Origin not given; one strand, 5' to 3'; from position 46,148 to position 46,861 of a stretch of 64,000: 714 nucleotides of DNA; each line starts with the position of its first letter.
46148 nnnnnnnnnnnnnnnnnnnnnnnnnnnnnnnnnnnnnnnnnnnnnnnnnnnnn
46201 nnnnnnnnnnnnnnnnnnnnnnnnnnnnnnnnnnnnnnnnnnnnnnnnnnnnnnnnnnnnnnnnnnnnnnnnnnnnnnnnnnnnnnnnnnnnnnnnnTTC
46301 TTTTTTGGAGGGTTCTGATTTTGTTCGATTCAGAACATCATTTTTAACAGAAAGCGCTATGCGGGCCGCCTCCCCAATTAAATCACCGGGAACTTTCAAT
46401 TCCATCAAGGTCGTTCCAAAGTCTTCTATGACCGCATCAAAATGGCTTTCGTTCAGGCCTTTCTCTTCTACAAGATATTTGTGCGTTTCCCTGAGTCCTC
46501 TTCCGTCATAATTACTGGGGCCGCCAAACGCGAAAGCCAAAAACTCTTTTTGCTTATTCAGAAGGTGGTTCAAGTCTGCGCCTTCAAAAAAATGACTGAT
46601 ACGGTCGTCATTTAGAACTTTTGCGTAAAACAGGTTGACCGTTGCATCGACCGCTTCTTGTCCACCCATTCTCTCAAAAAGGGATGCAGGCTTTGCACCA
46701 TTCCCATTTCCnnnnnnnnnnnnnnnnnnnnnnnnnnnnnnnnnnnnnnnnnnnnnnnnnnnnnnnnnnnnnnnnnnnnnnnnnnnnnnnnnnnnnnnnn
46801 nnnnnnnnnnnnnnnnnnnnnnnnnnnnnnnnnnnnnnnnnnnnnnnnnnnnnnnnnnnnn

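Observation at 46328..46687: Truncated haemoglobin domain embedded in CheA where the P2 domain normally sits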

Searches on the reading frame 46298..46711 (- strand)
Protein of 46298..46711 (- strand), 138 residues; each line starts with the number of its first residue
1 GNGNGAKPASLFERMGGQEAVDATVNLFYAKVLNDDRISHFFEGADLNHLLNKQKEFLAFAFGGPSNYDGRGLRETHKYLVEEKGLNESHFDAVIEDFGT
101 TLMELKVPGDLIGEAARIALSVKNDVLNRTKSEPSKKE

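Call 6: search_solved_structures(query=window:46298-46711:-, max_evalue=0.01, show_alignments=4)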
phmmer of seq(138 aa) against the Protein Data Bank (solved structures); distinct sequences matched with E-value up to 0.01: 32.
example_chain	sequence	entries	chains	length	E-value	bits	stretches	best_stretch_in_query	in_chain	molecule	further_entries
2hz2_A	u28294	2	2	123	1.6e-34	122.1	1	10-129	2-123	Cyanoglobin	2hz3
1s69_A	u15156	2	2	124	2.7e-34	121.4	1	10-128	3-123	Cyanoglobin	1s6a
1mwb_A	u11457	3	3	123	3.3e-34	121.1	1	10-128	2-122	Cyanoglobin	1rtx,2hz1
2ksc_A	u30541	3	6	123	1.1e-29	106.4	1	9-129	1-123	Cyanoglobin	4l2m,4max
3aq5_A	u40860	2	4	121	6.4e-28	100.7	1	7-128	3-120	Group 1 truncated hemoglobin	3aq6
3aq8_A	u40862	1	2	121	9e-28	100.3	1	7-128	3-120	Group 1 truncated hemoglobin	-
3aq9_A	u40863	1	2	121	1.7e-27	99.4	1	7-128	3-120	Group 1 truncated hemoglobin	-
3aq7_A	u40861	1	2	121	2.4e-27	98.9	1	7-128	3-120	Group 1 truncated hemoglobin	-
4xdi_A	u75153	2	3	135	9.1e-24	87.3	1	7-123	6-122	Chlamydomonas reinhardtii THB1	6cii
6bme_A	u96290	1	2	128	9.9e-24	87.2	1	10-123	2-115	Truncated hemoglobin 4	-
1dly_A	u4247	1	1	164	3.5e-23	85.4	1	8-129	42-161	HEMOGLOBIN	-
1uvx_A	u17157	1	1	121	3e-22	82.4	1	10-129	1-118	GLOBIN LI637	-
1idr_A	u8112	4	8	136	1e-18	71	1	7-126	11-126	HEMOGLOBIN HBN | Hemoglobin-like protein HbN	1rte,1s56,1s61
5ab8_A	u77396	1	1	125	3e-18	69.5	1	8-126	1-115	GROUP 1 TRUNCATED HEMOGLOBIN GLBN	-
2gkm_A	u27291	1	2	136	3.7e-18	69.1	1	7-126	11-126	Hemoglobin-like protein HbN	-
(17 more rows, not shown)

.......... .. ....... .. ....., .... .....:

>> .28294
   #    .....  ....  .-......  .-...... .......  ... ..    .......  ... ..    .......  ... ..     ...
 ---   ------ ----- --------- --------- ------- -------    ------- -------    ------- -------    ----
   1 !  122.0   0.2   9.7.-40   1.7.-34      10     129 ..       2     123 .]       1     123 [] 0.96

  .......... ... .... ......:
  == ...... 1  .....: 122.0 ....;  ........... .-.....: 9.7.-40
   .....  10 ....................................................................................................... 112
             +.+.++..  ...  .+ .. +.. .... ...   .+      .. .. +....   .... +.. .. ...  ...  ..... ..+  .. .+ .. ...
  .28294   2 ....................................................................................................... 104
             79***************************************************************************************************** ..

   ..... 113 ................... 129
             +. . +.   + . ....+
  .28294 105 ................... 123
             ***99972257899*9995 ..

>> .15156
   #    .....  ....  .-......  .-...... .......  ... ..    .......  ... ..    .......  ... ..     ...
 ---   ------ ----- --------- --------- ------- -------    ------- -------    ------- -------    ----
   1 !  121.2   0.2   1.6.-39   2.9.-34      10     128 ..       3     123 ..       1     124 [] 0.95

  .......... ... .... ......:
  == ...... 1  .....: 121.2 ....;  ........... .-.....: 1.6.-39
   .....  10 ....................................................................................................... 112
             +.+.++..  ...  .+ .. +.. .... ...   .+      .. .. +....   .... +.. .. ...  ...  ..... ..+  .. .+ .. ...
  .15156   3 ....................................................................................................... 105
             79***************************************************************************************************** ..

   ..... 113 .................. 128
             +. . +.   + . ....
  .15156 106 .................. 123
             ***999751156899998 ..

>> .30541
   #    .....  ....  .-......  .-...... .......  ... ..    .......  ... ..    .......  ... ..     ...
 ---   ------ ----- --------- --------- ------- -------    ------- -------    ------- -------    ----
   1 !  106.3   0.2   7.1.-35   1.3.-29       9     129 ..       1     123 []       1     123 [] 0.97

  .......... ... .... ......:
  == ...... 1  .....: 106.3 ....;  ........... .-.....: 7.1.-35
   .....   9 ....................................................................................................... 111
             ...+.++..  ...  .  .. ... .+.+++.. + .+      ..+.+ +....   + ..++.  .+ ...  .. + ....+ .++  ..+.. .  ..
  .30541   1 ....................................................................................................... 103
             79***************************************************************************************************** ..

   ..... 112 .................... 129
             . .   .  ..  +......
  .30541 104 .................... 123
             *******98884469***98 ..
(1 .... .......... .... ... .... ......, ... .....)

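Call 41: predict_structure(alignment_id=A2)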
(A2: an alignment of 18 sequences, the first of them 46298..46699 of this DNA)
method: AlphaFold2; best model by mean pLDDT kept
length: 134 residues; sequences in the alignment: 18
mean_pLDDT: 85.4   pTM: 0.74
mean pLDDT of the five models: 85.4, 81.8, 81.8, 80.8, 80.3
residues with pLDDT >= 90: 52; 70-90: 70; 50-70: 4; < 50: 8
segments of 3 or more residues with pLDDT < 50: 127-134
pLDDT, mean of each block of 10 residues (from residue 1): 79 92 94 91 89 90 85 87 91 92 87 87 64 40
secondary structure, 60 per line:
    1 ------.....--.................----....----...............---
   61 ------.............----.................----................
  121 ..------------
elements in order: H7-11 H14-30 H35-38 H43-57 H67-79 H84-100 H105-122

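Call 44: fold_search(model_id=the predicted structure, library=pdb)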
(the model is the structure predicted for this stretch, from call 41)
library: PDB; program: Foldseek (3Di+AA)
matches with E <= 10: 503; with E <= 0.001: 42
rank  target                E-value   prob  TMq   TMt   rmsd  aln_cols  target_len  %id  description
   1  6cii                  3.9e-07  1.00  0.83  0.89   2.0       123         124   36  Crystal structure of Chlamydomonas reinhardtii THB1 in the cyanomet state (released 2018-04-25)
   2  1dly                  4.5e-07  1.00  0.78  0.86   2.0       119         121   41  X-RAY CRYSTAL STRUCTURE OF HEMOGLOBIN FROM THE GREEN UNICELLULAR ALGA CHLAMYDOMONAS EUGAMETOS (released 2000-09-20)
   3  3aq5_A                4.7e-07  1.00  0.78  0.89   1.8       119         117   39  Crystal structure of truncated hemoglobin from Tetrahymena pyriformis, Fe(II)-O2 form (released 2011-04-20)
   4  2hz2                  4.7e-07  1.00  0.70  0.75   3.3       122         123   53  The x-ray crystal structure of ferric Synechocystis hemoglobin H117A mutant with a covalent linkage (released 2006-08-29)
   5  3aq7_A                5.0e-07  1.00  0.78  0.88   1.8       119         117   39  Crystal structure of truncated hemoglobin from Tetrahymena pyriformis, Y25F mutant, Fe(III) form (released 2011-04-20)
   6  2gkm_B                6.1e-07  1.00  0.79  0.84   1.7       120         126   33  Crystal structure of Mycobacterium tuberculosis trHbN TyrB10Phe mutant (released 2006-09-19)
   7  3aq8_A                6.1e-07  1.00  0.77  0.87   1.8       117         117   39  Crystal structure of truncated hemoglobin from Tetrahymena pyriformis, Q46E mutant, Fe(III) form (released 2011-04-20)
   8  3aq9_A                6.1e-07  1.00  0.75  0.85   2.1       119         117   36  Crystal structure of truncated hemoglobin from Tetrahymena pyriformis, Q50E mutant, Fe(III) form (released 2011-04-20)
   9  2gkn_B                6.7e-07  1.00  0.79  0.84   1.7       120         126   33  Crystal structure of Mycobacterium tuberculosis trHbN, GlnE11Val mutant (released 2006-09-19)
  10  2gl3_B                7.4e-07  1.00  0.79  0.83   1.7       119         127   33  Crystal structure of Mycobacterium tuberculosis trHbN, TyrB10Phe GlnE11Val mutant (released 2006-09-19)
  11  2gkn_A                7.8e-07  1.00  0.77  0.81   2.0       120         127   32  Crystal structure of Mycobacterium tuberculosis trHbN, GlnE11Val mutant (released 2006-09-19)
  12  1s56_A                9.1e-07  1.00  0.79  0.82   1.7       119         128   34  Crystal Structure of "Truncated" Hemoglobin N (HbN) from Mycobacterium tuberculosis, Soaked with Xe Atoms (released 2004-06-29)
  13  2gln_A                1.0e-06  1.00  0.78  0.82   1.7       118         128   33  Crystal structure of Mycobacterium tuberculosis trHbN, GlnE11Ala mutant (released 2006-09-19)
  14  2gkm_A                1.1e-06  1.00  0.77  0.81   2.0       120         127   32  Crystal structure of Mycobacterium tuberculosis trHbN TyrB10Phe mutant (released 2006-09-19)
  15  1dlw                  1.2e-06  1.00  0.78  0.89   1.8       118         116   36  X-RAY CRYSTAL STRUCTURE OF TRUNCATED HEMOGLOBIN FROM P.CAUDATUM. (released 2000-09-20)
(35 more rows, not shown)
